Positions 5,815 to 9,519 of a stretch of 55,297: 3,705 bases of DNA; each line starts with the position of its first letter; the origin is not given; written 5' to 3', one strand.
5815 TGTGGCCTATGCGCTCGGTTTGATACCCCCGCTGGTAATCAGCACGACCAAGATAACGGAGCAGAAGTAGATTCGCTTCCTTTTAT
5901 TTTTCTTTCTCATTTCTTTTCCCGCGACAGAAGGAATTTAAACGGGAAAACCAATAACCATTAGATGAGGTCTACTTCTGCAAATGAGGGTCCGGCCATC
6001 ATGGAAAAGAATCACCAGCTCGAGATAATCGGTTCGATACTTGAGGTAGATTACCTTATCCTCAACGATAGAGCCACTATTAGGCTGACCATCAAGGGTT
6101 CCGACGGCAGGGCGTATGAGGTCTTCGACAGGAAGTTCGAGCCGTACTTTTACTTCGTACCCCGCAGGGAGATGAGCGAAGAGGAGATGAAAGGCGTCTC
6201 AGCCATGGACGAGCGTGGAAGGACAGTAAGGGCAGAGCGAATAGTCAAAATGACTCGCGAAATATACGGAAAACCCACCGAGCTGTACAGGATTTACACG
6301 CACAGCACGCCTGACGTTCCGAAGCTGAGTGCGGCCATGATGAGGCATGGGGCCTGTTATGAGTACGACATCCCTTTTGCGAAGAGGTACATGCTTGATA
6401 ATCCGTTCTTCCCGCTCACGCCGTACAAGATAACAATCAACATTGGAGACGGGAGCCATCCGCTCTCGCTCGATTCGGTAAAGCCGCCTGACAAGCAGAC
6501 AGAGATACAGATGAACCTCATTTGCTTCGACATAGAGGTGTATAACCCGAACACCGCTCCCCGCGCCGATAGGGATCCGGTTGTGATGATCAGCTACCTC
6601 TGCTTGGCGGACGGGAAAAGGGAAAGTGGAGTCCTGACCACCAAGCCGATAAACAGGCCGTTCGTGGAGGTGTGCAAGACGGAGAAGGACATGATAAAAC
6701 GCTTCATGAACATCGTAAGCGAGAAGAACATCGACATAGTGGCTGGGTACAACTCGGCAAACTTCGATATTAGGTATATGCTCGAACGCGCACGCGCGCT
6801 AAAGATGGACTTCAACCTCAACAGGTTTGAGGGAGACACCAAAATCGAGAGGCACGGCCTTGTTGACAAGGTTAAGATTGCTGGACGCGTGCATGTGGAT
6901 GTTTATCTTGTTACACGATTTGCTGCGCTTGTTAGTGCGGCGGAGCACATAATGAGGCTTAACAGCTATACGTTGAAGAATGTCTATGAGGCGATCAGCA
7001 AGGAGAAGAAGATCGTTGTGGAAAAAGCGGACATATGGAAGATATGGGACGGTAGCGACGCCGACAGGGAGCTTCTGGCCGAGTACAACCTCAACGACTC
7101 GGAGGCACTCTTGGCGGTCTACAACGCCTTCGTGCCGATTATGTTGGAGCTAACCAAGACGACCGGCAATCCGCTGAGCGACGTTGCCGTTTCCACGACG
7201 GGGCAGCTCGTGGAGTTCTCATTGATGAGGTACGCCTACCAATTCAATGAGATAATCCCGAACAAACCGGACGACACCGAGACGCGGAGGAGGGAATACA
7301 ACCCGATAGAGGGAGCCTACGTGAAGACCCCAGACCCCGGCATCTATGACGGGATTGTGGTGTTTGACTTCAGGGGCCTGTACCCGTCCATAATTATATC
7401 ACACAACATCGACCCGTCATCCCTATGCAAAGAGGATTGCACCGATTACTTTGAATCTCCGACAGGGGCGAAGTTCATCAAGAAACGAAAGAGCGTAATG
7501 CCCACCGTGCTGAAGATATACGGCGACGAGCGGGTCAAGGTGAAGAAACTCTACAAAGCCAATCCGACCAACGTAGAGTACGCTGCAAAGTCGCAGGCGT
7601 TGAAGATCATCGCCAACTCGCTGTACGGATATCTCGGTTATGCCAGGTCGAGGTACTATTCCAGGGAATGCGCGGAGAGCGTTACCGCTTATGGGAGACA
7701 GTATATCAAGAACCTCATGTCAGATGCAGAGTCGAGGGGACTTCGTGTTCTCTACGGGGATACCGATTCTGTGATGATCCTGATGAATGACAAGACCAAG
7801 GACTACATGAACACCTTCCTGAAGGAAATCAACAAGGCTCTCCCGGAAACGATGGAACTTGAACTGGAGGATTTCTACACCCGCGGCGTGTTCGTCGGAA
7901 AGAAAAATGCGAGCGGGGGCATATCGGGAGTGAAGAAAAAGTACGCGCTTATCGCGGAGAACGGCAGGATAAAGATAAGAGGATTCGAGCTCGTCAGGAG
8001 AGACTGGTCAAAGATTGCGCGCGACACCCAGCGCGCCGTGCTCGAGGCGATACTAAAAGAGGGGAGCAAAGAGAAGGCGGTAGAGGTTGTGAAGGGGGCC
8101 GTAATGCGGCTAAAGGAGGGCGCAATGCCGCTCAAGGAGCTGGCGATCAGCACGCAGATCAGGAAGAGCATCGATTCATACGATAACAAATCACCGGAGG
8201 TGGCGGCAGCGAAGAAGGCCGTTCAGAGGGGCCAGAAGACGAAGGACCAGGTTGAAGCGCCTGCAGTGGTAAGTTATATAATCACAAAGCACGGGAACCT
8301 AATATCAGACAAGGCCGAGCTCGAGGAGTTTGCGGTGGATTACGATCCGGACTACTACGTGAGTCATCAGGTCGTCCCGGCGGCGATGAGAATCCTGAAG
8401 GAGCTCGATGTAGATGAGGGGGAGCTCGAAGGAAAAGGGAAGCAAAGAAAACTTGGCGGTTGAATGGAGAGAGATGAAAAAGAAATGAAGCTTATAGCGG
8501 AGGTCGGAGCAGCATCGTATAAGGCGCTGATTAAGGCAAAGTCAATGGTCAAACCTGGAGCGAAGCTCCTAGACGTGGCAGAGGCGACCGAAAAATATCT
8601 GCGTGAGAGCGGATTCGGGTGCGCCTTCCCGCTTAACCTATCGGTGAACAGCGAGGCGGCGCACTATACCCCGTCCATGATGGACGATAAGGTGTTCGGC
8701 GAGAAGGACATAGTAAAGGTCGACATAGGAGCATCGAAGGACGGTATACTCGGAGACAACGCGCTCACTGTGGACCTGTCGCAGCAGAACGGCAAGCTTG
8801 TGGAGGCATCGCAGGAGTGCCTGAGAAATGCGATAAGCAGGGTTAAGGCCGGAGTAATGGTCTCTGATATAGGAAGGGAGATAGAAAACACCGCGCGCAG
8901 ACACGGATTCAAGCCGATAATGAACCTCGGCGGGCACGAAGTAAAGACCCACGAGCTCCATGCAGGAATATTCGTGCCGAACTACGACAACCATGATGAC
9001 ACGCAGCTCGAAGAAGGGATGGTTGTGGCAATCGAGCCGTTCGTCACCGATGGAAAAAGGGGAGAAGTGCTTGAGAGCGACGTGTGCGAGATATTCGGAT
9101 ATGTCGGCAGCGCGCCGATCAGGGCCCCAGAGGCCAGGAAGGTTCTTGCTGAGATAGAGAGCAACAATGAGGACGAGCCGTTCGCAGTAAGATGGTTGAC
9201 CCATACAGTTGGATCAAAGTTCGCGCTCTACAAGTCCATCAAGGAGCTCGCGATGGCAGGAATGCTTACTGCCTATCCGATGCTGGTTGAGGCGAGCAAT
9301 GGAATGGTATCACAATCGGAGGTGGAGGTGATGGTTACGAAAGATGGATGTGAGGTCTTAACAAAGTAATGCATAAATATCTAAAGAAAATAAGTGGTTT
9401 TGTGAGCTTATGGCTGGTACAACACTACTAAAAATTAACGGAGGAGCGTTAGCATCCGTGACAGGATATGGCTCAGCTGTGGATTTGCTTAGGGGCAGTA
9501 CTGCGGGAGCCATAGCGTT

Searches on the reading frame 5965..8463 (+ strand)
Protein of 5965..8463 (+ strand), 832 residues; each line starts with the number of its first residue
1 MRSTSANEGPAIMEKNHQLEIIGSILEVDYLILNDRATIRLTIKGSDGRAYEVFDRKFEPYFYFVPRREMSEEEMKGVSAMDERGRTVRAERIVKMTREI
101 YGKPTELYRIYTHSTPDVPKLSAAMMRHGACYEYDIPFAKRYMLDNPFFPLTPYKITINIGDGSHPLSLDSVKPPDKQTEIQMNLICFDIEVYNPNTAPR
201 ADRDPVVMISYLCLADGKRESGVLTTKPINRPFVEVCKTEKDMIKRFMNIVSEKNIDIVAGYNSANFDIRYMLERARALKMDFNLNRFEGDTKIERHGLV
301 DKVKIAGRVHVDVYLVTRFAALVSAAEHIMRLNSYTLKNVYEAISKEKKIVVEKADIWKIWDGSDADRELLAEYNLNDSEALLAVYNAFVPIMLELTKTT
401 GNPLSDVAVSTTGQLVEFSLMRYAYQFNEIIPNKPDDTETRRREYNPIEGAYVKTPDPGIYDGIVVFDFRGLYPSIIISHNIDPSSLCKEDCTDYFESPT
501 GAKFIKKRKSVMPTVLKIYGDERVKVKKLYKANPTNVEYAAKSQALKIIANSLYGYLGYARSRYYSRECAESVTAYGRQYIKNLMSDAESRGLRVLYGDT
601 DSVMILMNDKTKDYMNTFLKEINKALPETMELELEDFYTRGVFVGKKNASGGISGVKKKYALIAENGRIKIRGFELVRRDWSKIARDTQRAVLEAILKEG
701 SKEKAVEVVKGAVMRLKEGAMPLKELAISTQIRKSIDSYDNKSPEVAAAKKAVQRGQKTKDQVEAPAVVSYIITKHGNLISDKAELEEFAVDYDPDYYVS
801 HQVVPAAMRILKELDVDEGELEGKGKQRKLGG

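Call 21: search_protein_families(library=pfam, proteins=[window:5965-8463:+], max_evalue=0.001)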
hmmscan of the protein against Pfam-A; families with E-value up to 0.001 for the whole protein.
window:5965-8463:+ (832 aa): 2 families
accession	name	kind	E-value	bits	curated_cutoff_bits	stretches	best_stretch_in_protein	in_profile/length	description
PF00136.26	DNA_pol_B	-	7.6e-63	213.3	23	1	404-813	3-452/453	DNA polymerase family B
PF03104.25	DNA_pol_B_exo1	-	4.3e-31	108.6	23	1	131-340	3-242/242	DNA polymerase family B, exonuclease domain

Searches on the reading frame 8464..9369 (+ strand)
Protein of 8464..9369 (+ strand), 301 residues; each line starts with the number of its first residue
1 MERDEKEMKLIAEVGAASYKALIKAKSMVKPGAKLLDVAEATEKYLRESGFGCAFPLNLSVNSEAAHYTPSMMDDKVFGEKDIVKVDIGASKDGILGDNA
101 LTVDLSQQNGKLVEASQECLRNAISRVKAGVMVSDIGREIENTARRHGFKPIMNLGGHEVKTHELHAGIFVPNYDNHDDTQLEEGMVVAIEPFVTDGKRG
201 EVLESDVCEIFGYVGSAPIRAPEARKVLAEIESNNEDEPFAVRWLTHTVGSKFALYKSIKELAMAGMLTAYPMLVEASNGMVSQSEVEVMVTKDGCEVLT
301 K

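Call 21: search_protein_families(library=pfam, proteins=[window:8464-9369:+], max_evalue=0.001)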
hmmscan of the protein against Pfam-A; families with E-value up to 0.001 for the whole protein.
window:8464-9369:+ (301 aa): 1 family
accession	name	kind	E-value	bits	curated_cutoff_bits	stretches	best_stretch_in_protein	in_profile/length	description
PF00557.29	Peptidase_M24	-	1.8e-31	110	23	1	10-206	2-203/208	Metallopeptidase family M24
